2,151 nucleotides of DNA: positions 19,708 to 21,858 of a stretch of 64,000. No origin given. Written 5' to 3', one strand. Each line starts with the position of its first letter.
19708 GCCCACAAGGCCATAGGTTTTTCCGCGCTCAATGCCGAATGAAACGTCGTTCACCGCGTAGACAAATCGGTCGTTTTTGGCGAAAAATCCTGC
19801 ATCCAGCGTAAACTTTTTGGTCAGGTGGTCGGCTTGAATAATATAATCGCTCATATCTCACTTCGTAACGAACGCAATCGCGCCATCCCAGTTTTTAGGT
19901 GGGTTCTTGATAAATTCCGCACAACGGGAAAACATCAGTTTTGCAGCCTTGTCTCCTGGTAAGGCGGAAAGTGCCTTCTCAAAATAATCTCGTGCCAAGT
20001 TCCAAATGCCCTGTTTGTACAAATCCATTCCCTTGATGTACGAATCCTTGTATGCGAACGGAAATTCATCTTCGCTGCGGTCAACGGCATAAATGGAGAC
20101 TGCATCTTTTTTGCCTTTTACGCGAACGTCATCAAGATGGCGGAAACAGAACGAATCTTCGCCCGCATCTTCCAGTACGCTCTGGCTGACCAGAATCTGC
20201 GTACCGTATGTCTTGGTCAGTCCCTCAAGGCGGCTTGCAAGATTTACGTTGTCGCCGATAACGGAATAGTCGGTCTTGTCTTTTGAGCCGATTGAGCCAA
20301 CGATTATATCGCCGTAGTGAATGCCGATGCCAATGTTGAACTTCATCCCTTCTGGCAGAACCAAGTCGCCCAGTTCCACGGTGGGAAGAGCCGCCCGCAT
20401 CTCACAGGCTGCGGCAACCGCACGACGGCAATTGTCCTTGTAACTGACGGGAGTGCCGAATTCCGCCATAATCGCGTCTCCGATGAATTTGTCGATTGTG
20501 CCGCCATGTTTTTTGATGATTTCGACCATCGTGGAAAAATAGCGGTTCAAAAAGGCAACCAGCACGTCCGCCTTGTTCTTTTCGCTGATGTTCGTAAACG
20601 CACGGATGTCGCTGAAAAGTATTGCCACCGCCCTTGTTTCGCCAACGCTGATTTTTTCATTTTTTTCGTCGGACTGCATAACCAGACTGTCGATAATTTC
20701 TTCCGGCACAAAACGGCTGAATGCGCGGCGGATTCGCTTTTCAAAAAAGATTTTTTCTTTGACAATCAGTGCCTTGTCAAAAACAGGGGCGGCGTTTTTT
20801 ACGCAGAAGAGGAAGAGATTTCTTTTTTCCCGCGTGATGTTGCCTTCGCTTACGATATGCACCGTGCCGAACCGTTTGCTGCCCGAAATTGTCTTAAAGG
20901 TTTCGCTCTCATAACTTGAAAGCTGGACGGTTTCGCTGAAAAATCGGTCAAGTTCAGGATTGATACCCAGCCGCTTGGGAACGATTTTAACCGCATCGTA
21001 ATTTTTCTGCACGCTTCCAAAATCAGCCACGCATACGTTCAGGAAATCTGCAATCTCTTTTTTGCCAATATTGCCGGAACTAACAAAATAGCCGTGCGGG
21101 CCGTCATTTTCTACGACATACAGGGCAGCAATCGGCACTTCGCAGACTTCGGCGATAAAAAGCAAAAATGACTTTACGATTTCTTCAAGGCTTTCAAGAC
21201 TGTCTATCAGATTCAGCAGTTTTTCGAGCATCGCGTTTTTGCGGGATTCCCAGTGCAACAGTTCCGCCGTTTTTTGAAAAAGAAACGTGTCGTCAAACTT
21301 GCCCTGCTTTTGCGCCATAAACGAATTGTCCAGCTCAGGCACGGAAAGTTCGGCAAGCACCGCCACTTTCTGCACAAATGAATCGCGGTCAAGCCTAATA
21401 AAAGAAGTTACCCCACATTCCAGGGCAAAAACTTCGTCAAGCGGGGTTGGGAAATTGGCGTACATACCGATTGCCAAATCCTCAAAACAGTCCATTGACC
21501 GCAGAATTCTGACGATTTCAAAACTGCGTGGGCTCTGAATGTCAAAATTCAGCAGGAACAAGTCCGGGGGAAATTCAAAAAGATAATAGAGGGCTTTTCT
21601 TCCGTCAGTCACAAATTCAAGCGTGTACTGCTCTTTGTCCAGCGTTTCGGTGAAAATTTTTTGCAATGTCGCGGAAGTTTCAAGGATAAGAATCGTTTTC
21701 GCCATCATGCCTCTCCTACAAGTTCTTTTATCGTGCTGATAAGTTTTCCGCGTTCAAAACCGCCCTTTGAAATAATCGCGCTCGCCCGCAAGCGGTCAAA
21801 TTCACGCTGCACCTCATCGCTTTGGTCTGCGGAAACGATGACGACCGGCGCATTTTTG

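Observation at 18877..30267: Complete chemosensory operon translationally coupled to a class III cyclase and to OppF, among dispersed Opp genes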

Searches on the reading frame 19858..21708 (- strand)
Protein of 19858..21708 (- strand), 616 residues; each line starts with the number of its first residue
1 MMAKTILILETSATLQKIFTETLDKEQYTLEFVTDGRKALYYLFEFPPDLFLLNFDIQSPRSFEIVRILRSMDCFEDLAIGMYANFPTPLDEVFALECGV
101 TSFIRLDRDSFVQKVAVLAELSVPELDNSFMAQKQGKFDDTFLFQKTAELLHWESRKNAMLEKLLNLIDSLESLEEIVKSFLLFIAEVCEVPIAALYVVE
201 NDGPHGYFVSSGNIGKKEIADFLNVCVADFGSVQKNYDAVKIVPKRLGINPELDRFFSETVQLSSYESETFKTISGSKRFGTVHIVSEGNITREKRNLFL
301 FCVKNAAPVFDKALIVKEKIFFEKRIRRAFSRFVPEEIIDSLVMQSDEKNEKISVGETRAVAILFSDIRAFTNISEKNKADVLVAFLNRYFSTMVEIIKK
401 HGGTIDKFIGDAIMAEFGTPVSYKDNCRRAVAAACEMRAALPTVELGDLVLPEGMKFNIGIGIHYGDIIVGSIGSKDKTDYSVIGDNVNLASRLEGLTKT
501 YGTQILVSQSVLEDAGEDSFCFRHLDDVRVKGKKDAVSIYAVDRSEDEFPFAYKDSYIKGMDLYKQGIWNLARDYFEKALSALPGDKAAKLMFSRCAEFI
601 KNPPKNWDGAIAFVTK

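Call 3: search_protein_families(library=pfam, proteins=[window:19858-21708:-], max_evalue=0.01)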
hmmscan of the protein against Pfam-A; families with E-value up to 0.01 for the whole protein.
window:19858-21708:- (616 aa): 3 families
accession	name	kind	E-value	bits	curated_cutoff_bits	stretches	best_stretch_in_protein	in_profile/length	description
PF00211.25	Guanylate_cyc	-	1.3e-27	97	21.9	1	357-540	5-179/183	Adenylate and Guanylate cyclase catalytic domain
PF00072.30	Response_reg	-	0.00011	22.8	30.2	1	6-104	1-97/111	Response regulator receiver domain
PF07719.23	TPR_2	-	0.0015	19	27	1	558-585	6-33/34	Tetratricopeptide repeat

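Call 12: find_homologous_proteins(query=window:19858-21708:-, max_evalue=0.00001)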
Query window:19858-21708:- (616 aa): 6632 proteins with E <= 0.00001 among 8000 candidates; the best 120 are listed.
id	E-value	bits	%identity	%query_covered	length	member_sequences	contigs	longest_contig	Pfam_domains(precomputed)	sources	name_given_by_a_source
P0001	0.0e+0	1371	100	100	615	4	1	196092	PF00211.26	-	-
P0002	0.0e+0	1223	88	100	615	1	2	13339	PF00211.26,PF00072.31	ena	-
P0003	0.0e+0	1173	84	100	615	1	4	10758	PF00211.26,PF00072.31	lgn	-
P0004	0.0e+0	1126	80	100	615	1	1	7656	PF00211.26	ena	-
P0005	0.0e+0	1067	76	100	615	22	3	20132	PF00211.26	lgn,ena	-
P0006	0.0e+0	1057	76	100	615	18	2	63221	PF00211.26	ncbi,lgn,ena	-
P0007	0.0e+0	1052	76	100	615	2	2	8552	PF00211.26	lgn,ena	-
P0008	0.0e+0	1050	75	100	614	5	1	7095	PF00211.26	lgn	-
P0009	0.0e+0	1049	76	100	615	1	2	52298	PF00211.26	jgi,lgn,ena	-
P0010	0.0e+0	1042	74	100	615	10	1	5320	PF00211.26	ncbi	-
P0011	0.0e+0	1042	74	100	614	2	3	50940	PF00211.26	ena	-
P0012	0.0e+0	1026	74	100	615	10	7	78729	PF00211.26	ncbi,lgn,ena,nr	ncbi:MAG: guanylate cyclase [Spirochaetaceae bacterium]|nr:guanylate cyclase [Spirochaetaceae bacter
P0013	0.0e+0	1012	73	100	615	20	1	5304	PF00211.26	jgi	-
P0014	1.2e-297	1007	73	100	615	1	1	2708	PF00211.26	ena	-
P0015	3.3e-297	1005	72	100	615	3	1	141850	PF00211.26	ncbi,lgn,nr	ncbi:MAG: adenylate/guanylate cyclase domain-containing protein [Spirochaetales bacterium]|nr:adenyl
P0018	5.1e-290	981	72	100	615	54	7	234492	PF00211.26,PF00072.31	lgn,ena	-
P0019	1.1e-288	977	72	100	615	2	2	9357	PF00211.26,PF00072.31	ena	-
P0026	4.1e-284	962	70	100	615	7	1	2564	PF00211.26,PF00072.31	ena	-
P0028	1.3e-281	954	70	100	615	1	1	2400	PF00211.26,PF00072.31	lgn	-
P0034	3.6e-280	949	70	100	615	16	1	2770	PF00211.26,PF00072.31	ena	-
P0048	8.0e-273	925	67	100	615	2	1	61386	PF00211.26,PF00072.31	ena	-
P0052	2.5e-272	923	68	100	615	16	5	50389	PF00211.26,PF00072.31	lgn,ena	-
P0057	3.2e-267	906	66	100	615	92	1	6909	PF00211.26,PF00072.31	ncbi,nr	ncbi:MAG: adenylate/guanylate cyclase domain-containing response regulator [Treponema sp.]|nr:adenyl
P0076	1.7e-262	891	66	100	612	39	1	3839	PF00211.26,PF00072.31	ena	-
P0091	1.9e-261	887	66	100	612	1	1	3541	PF00211.26,PF00072.31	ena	-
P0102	1.6e-260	884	65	100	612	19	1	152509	PF00211.26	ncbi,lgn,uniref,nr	ncbi:adenylate/guanylate cyclase domain-containing protein [Treponema bryantii]|uniref:adenylate/gua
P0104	3.9e-260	883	65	100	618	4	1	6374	PF00211.26,PF00072.31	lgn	-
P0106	6.2e-260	882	66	100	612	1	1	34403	PF00211.26,PF00072.31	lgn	-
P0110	1.4e-259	881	63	100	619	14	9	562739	PF00211.26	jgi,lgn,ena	-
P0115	3.7e-258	876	66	100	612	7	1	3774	PF00211.26,PF00072.31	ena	-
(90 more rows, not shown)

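Call 13: find_encoding_contigs(protein=P0102, flank=10000, max_places=2)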
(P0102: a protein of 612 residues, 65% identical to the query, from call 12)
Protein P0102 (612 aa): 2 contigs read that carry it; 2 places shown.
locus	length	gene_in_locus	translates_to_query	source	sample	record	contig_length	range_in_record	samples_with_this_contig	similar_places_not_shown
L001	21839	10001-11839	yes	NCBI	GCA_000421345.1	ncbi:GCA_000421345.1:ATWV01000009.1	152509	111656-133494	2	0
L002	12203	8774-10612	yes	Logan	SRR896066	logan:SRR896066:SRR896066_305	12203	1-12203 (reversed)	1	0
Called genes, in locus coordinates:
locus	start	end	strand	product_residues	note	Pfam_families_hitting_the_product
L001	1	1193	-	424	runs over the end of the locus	PF01547:SBP_bac_1, PF13416:SBP_bac_8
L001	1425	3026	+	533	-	PF00135:COesterase, PF20434:BD-FAE (faint)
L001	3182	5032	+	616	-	PF02743:dCache_1, PF22673:MCP-like_PDC_1, PF00015:MCPsignal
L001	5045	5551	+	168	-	PF01584:CheW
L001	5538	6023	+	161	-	-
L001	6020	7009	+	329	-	PF01339:CheB_methylest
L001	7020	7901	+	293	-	PF01739:CheR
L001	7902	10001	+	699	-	PF01627:Hpt, PF02518:HATPase_c, PF01584:CheW, PF00072:Response_reg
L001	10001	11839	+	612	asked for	PF00211:Guanylate_cyc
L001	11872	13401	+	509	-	PF00015:MCPsignal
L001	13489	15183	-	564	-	PF00501:AMP-binding, PF13193:AMP-binding_C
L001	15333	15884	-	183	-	PF01381:HTH_3 (weak), PF07883:Cupin_2, PF05899:Cupin_3 (weak)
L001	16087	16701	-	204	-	PF00702:Hydrolase, PF12710:HAD, PF13419:HAD_2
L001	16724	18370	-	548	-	PF00501:AMP-binding, PF13193:AMP-binding_C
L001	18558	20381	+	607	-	PF00015:MCPsignal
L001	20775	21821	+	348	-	PF00072:Response_reg, PF01339:CheB_methylest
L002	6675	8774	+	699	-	PF01627:Hpt, PF02518:HATPase_c, PF01584:CheW, PF00072:Response_reg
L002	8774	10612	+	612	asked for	PF00211:Guanylate_cyc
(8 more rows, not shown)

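Call 14: find_encoding_contigs(protein=P0110, flank=10000, max_places=2)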
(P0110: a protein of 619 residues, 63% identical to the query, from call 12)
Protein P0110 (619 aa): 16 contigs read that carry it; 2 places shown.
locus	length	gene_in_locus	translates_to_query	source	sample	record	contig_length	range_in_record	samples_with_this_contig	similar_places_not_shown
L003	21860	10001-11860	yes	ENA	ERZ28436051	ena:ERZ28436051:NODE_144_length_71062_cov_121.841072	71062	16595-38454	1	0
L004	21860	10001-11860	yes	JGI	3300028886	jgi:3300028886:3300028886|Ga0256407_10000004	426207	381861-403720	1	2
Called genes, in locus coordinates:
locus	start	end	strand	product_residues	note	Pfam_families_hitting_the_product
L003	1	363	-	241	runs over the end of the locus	-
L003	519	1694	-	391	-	PF00390:malic, PF01262:AlaDh_PNT_C (weak), PF03949:Malic_M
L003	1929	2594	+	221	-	-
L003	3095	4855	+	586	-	PF02743:dCache_1, PF22673:MCP-like_PDC_1, PF00015:MCPsignal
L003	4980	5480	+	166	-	PF01584:CheW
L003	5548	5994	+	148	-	-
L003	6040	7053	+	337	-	PF00072:Response_reg, PF01339:CheB_methylest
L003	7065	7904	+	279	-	PF01739:CheR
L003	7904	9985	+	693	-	PF01627:Hpt, PF02518:HATPase_c, PF01584:CheW, PF00072:Response_reg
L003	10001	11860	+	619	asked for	PF00211:Guanylate_cyc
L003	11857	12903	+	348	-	-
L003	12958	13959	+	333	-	PF01936:NYN, PF12872:OST-HTH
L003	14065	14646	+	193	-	PF03358:FMN_red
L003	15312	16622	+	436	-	PF00860:Xan_ur_permease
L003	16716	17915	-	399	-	PF00465:Fe-ADH, PF13685:Fe-ADH_2 (weak), PF25137:ADH_Fe_C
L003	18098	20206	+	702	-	PF03235:GmrSD_N, PF07510:GmrSD_C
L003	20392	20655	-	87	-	-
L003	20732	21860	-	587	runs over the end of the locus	PF00005:ABC_tran, PF02463:SMC_N (faint), PF01926:MMR_HSR1 (faint), PF13304:AAA_21 (faint), PF13476:AAA_23 (faint), PF12848:ABC_tran_Xtn, PF00005:ABC_tran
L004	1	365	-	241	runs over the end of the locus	-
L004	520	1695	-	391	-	PF00390:malic, PF01262:AlaDh_PNT_C (weak), PF03949:Malic_M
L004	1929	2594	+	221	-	-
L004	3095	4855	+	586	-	PF02743:dCache_1, PF22673:MCP-like_PDC_1, PF00015:MCPsignal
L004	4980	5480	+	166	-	PF01584:CheW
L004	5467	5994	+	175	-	-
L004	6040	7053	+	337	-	PF00072:Response_reg, PF01339:CheB_methylest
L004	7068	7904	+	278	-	PF01739:CheR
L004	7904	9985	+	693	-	PF01627:Hpt, PF02518:HATPase_c, PF01584:CheW, PF00072:Response_reg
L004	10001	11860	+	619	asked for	PF00211:Guanylate_cyc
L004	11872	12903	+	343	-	-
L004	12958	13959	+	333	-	PF01936:NYN, PF12872:OST-HTH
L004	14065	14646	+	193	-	PF03358:FMN_red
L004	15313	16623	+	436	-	PF00860:Xan_ur_permease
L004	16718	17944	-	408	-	PF00465:Fe-ADH, PF13685:Fe-ADH_2 (weak), PF25137:ADH_Fe_C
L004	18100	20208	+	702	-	PF03235:GmrSD_N, PF07510:GmrSD_C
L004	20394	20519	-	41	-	-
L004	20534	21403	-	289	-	-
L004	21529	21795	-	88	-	-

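Call 17: find_encoding_contigs(protein=P0001, flank=10000, max_places=3)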
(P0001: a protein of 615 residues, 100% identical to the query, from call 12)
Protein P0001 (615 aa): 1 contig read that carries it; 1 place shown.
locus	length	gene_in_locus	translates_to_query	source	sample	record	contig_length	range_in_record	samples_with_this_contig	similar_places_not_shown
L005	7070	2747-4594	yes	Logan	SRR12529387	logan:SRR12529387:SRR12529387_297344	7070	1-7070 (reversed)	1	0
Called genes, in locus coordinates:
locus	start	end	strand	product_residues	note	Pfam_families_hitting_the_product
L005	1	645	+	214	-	?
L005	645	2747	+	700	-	PF01627:Hpt, PF02518:HATPase_c, PF01584:CheW, PF00072:Response_reg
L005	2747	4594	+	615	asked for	PF00211:Guanylate_cyc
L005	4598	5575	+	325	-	PF00005:ABC_tran, PF13401:AAA_22 (faint), PF08352:oligo_HPY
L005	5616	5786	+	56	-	-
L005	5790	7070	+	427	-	?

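Call 18: find_encoding_contigs(protein=P0006, flank=10000, max_places=2)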
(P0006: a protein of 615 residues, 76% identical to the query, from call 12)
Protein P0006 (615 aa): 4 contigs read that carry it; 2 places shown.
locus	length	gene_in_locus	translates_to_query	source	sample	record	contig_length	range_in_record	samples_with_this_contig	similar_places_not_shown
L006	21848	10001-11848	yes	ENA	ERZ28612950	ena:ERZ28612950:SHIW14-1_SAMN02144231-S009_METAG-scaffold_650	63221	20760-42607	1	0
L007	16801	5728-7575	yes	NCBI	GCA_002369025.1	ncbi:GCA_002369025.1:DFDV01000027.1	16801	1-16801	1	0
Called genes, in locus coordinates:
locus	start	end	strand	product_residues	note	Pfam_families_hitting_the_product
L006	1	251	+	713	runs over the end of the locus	PF12911:OppC_N, PF00528:BPD_transp_1, PF00005:ABC_tran, PF13304:AAA_21, PF08352:oligo_HPY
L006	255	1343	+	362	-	PF13793:Pribosyltran_N, PF00156:Pribosyltran, PF14572:Pribosyl_synth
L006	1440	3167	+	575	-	PF02743:dCache_1, PF22673:MCP-like_PDC_1, PF00015:MCPsignal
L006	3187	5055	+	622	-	PF00015:MCPsignal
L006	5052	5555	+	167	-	PF01584:CheW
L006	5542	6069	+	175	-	-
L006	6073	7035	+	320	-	PF01339:CheB_methylest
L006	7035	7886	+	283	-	PF01739:CheR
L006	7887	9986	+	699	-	PF01627:Hpt, PF02518:HATPase_c, PF01584:CheW, PF00072:Response_reg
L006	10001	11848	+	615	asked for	PF00211:Guanylate_cyc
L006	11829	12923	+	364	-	PF00005:ABC_tran, PF13401:AAA_22 (faint), PF08352:oligo_HPY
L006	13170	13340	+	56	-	-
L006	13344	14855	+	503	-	PF03553:Na_H_antiporter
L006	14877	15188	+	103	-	PF01371:Trp_repressor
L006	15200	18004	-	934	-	PF12796:Ank_2, PF12796:Ank_2, PF00023:Ank (weak), PF00023:Ank, PF13857:Ank_5, PF12796:Ank_2, PF12796:Ank_2, PF12796:Ank_2, +9 more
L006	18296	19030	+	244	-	PF01027:Bax1-I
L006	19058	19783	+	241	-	PF00590:TP_methylase (weak)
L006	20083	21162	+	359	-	PF20257:SAM_HAT_C, PF13350:Y_phosphatase3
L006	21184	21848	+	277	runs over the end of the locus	PF01261:AP_endonuc_2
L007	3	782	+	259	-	?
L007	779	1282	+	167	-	PF01584:CheW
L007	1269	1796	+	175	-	-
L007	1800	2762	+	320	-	PF01339:CheB_methylest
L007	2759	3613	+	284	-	PF01739:CheR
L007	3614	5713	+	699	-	PF01627:Hpt, PF02518:HATPase_c, PF01584:CheW, PF00072:Response_reg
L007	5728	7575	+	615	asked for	PF00211:Guanylate_cyc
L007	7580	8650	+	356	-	PF00005:ABC_tran, PF13401:AAA_22 (faint), PF08352:oligo_HPY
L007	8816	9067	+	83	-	-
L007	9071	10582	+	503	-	PF03553:Na_H_antiporter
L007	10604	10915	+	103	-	PF01371:Trp_repressor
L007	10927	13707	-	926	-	PF12796:Ank_2, PF12796:Ank_2, PF00023:Ank (weak), PF00023:Ank, PF13857:Ank_5, PF12796:Ank_2, PF12796:Ank_2, PF12796:Ank_2, +9 more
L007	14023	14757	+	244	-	PF01027:Bax1-I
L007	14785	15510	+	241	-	PF00590:TP_methylase (weak)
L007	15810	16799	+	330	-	?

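Call 19: find_encoding_contigs(protein=P0002, flank=10000, max_places=2)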
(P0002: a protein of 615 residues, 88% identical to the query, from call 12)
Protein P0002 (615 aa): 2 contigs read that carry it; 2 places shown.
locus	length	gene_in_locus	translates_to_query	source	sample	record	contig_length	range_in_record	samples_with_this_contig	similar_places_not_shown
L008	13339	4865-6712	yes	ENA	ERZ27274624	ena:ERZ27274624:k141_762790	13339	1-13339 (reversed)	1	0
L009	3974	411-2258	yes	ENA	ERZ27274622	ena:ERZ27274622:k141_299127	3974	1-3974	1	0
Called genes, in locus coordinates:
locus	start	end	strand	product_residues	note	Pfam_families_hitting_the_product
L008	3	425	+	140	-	?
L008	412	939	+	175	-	-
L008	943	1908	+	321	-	PF01339:CheB_methylest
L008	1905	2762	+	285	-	PF01739:CheR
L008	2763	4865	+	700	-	PF01627:Hpt, PF02518:HATPase_c, PF01584:CheW, PF00072:Response_reg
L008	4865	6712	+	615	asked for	PF00072:Response_reg (weak), PF00211:Guanylate_cyc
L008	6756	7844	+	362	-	PF13793:Pribosyltran_N, PF00156:Pribosyltran, PF14572:Pribosyl_synth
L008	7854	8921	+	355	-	PF00005:ABC_tran, PF13401:AAA_22 (faint), PF08352:oligo_HPY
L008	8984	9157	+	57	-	-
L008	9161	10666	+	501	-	PF03553:Na_H_antiporter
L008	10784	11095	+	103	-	PF01371:Trp_repressor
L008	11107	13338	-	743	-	?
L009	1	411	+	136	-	?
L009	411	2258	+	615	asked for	PF00072:Response_reg (weak), PF00211:Guanylate_cyc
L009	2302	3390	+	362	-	PF13793:Pribosyltran_N, PF00156:Pribosyltran, PF14572:Pribosyl_synth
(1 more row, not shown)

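Call 28: find_related_loci(query=A1, collection=genome_contigs, flank=10000)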
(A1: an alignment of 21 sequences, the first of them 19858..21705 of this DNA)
Query A1 (615 aa) in genome_contigs; peptide patterns used: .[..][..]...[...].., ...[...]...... (x = any residue, [..] = any of these).
600 stretches matched a pattern (row limit reached: there are more); 598 encode a relative of the query (tblastn E <= 1e-3); the best 80 are kept; 80 distinct loci.
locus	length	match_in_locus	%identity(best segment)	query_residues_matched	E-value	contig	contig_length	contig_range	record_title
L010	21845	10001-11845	68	1-615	0e+0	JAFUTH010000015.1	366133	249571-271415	MAG: Treponema sp. isolate RGIG4806 Roe_deer_Reticulum-5__c1207, whole genome shotgun sequence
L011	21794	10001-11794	49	1-615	0e+0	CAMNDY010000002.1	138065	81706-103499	MAG: uncultured Treponema sp. isolate SRR873596_bin.67_metaWRAP_v1.3_MAG genome assembly, contig: NODE.167_length_138065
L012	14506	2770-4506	37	36-610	9e-100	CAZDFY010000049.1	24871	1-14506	MAG TPA_asm: uncultured Sediminispirochaeta sp. isolate binchicken_co218_94 genome assembly, contig: NODE_1685_length_24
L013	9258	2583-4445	33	3-615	1e-85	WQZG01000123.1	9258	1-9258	MAG: Treponema sp. isolate Emb289P4bin7 Ga0123357_10018528, whole genome shotgun sequence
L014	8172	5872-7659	32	3-594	3e-77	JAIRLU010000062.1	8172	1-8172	MAG: Treponema sp. isolate Cc175_bin63 k119_1443245, whole genome shotgun sequence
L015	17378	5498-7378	30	3-615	1e-76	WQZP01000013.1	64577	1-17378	MAG: Spirochaetaceae bacterium isolate Lab288P1bin105 Ga0131853_10000605, whole genome shotgun sequence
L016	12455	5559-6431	46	322-615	1e-65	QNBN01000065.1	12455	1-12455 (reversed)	MAG: Spirochaetes bacterium isolate B62_G9 B62_Guay9_scaffold_05305, whole genome shotgun sequence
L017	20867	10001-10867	45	322-615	9e-65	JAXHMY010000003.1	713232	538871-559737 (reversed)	MAG: Spirochaetia bacterium isolate Salar_de_Ascotan_soil_MAG_ASO69 contig_9265_polypolish, whole genome shotgun sequenc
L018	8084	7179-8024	45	322-608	1e-63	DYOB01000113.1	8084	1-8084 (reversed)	MAG TPA_asm: Borreliella garinii isolate SulCav_GS09_5_48_83 SulCav_GS09_5_14033_length_8084_cov_42_106738, whole genome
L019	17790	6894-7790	43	311-608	8e-63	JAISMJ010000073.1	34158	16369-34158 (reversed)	MAG: Treponema sp. isolate Im510_bin3 k119_2307335, whole genome shotgun sequence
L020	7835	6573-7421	46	322-608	2e-62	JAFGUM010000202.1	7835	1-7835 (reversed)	MAG: Spirochaetales bacterium isolate ZodW_maxbin.191 k87_4141080, whole genome shotgun sequence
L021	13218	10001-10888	43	322-615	1e-61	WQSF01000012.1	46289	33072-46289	MAG: Treponema sp. isolate Co191P1bin8 JGI24694J35173_10000318, whole genome shotgun sequence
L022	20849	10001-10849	44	322-609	7e-61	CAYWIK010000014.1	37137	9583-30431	MAG TPA_asm: uncultured Spirochaetales bacterium isolate binchicken_co8_185 genome assembly, contig: NODE_1239_length_37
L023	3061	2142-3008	43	322-615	9e-61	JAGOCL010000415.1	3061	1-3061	MAG: Spirochaetes bacterium isolate Go_SlDig_bin_318 Go_SlDig_125509_length_3061_cov_5.643149, whole genome shotgun sequ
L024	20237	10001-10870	42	311-608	1e-59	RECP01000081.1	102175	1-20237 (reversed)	MAG: Spirochaetaceae bacterium isolate DLM2.Bin48 NODE_96_length_102175_cov_11.6393, whole genome shotgun sequence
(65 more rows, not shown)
